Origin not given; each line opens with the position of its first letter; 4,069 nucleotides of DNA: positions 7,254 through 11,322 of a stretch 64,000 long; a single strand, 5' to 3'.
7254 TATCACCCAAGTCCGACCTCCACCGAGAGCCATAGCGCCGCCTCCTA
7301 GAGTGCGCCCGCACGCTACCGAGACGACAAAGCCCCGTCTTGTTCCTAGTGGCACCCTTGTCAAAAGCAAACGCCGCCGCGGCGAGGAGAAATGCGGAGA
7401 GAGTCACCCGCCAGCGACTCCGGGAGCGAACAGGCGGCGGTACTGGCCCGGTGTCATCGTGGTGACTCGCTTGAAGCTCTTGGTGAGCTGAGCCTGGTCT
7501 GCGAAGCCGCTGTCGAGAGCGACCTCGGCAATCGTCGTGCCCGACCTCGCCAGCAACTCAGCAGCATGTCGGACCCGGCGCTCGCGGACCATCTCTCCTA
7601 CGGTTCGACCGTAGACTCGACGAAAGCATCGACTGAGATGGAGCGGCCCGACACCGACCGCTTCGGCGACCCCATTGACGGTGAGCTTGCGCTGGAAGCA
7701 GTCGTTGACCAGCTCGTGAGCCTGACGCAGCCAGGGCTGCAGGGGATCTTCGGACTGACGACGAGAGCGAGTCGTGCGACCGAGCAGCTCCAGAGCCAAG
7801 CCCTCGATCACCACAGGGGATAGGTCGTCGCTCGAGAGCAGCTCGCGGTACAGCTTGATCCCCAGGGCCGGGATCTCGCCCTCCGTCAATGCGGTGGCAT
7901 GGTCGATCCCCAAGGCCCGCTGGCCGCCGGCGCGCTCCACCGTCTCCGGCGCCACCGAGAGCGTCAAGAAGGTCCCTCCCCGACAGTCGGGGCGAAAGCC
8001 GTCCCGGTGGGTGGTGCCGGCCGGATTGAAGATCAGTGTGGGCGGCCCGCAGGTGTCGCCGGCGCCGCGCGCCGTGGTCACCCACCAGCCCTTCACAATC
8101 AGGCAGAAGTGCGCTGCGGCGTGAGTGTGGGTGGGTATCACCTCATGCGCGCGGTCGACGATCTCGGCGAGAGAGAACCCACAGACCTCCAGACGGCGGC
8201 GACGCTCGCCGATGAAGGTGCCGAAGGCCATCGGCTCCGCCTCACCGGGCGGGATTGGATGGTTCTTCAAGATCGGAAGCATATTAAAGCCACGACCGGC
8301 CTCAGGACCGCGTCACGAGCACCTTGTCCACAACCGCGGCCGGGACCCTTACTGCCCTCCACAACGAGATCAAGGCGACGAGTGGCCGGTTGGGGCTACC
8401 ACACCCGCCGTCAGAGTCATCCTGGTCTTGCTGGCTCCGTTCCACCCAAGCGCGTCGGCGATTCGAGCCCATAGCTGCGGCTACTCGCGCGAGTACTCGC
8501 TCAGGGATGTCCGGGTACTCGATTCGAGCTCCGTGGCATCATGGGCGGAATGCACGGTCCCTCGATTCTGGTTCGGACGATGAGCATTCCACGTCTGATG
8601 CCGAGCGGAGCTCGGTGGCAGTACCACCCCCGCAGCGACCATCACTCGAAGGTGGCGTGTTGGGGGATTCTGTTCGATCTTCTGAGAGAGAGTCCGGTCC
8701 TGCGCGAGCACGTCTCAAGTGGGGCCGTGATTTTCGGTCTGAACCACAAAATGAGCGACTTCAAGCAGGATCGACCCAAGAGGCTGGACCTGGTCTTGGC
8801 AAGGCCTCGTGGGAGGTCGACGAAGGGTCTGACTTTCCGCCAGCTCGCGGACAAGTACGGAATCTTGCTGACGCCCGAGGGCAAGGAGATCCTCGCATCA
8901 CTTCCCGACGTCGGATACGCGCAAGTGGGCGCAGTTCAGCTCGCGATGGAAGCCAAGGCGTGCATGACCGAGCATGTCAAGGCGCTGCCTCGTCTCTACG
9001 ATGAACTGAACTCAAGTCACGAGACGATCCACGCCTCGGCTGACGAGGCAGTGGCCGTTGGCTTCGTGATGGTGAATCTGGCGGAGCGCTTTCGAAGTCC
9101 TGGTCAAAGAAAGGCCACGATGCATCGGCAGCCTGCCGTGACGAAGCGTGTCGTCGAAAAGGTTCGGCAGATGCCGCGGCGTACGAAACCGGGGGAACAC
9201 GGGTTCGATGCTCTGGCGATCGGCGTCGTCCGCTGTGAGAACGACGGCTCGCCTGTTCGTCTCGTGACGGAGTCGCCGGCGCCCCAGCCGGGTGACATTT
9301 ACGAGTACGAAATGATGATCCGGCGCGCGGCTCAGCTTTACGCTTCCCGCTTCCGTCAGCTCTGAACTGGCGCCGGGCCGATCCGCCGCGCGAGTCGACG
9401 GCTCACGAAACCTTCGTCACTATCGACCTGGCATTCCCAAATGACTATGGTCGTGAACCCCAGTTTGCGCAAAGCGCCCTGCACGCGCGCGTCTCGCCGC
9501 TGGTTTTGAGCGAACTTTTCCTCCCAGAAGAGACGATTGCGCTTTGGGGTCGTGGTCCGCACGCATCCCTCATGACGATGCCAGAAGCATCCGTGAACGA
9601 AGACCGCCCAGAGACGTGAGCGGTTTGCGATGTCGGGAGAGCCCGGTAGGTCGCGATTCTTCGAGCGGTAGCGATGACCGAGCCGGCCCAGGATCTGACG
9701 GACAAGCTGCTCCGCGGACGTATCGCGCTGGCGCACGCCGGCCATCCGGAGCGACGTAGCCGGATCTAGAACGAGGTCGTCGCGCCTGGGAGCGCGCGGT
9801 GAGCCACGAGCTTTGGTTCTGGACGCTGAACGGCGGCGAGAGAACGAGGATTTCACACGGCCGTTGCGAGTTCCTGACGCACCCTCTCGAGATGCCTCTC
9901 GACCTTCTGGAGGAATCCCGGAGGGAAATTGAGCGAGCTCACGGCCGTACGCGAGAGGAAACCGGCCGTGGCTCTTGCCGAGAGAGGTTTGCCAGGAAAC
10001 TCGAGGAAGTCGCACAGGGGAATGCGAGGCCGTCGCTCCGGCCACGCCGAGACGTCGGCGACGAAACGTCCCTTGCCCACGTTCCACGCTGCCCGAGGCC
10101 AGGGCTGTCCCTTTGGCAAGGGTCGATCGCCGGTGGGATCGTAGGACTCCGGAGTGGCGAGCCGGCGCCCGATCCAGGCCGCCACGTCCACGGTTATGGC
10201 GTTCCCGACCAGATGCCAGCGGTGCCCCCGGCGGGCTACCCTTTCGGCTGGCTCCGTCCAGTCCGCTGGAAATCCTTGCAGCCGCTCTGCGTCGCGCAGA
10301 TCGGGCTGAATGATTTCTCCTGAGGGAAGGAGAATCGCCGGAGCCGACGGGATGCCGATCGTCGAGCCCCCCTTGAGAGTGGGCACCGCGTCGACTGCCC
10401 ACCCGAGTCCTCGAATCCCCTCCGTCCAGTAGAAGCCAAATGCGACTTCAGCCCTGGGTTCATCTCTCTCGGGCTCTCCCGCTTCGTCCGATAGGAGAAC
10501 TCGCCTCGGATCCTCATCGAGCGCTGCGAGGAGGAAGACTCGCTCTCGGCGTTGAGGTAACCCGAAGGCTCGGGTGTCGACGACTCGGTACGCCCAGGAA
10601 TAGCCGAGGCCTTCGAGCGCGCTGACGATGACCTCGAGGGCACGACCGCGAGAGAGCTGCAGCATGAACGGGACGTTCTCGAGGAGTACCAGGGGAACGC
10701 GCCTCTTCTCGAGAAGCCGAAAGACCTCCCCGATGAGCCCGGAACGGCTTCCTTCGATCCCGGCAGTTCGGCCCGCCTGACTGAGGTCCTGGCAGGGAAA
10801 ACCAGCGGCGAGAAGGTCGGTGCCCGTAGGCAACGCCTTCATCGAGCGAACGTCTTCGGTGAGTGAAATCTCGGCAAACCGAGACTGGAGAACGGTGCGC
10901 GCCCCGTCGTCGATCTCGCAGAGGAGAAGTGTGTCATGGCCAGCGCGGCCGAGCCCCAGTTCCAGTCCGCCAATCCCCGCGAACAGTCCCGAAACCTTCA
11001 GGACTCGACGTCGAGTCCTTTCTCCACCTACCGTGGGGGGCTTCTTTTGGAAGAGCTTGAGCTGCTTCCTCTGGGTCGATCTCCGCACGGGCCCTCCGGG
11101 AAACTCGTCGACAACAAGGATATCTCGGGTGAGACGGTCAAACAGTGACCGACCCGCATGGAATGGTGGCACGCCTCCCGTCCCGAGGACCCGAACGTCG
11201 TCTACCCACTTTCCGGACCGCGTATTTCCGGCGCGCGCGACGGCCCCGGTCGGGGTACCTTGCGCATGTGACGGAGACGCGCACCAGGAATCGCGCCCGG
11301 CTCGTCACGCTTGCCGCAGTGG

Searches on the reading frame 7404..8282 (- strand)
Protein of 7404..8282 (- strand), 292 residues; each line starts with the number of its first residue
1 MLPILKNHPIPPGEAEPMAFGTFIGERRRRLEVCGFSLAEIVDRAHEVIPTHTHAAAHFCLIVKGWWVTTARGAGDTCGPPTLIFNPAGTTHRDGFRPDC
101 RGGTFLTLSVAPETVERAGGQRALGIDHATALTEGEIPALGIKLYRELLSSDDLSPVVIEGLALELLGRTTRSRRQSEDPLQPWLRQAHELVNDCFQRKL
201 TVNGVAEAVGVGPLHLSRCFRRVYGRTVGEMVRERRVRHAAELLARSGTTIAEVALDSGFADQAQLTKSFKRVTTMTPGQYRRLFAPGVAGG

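Call 77: search_protein_families(library=pfam, proteins=[window:7404-8282:-], max_evalue=0.001)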
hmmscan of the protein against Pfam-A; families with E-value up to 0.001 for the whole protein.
window:7404-8282:- (292 aa): 3 families
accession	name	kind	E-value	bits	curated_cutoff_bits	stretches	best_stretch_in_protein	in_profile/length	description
PF12833.13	HTH_18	-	1.6e-24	86.4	33.6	1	206-283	2-79/80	Helix-turn-helix domain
PF00165.29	HTH_AraC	-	6.5e-16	58.5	26.6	2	247-283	7-42/42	Bacterial regulatory helix-turn-helix proteins, AraC family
PF02311.25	AraC_binding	-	0.00029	21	21.1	1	46-167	14-135/135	AraC-like ligand binding domain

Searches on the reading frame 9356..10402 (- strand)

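Call 77: search_protein_families(library=pfam, proteins=[window:9356-10402:-], max_evalue=0.001)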
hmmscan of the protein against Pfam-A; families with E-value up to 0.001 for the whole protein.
window:9356-10402:- (348 aa): 1 family
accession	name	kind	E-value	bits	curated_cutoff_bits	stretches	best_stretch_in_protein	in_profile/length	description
PF03852.21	Vsr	-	5.5e-19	68.2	27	1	214-278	6-71/74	DNA mismatch endonuclease Vsr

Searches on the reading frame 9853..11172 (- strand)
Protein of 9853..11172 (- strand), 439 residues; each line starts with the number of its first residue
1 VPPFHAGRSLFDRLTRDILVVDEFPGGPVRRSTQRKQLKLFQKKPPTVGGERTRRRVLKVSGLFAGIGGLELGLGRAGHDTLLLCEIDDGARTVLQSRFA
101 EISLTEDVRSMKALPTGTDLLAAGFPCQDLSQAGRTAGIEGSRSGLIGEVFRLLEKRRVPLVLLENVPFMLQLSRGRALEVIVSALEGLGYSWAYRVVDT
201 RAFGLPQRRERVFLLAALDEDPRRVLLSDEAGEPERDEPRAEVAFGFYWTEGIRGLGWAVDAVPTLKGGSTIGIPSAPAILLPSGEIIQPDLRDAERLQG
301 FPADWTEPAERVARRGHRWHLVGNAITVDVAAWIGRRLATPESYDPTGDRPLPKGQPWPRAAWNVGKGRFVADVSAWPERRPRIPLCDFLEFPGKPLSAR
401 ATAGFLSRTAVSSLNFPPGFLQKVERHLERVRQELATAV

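Call 77: search_protein_families(library=pfam, proteins=[window:9853-11172:-], max_evalue=0.001)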
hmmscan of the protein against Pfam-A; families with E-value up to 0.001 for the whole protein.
window:9853-11172:- (439 aa): 1 family
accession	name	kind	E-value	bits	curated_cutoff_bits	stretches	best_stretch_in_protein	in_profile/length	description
PF00145.23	DNA_methylase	-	5e-47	161.3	22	1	59-222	2-166/324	C-5 cytosine-specific DNA methylase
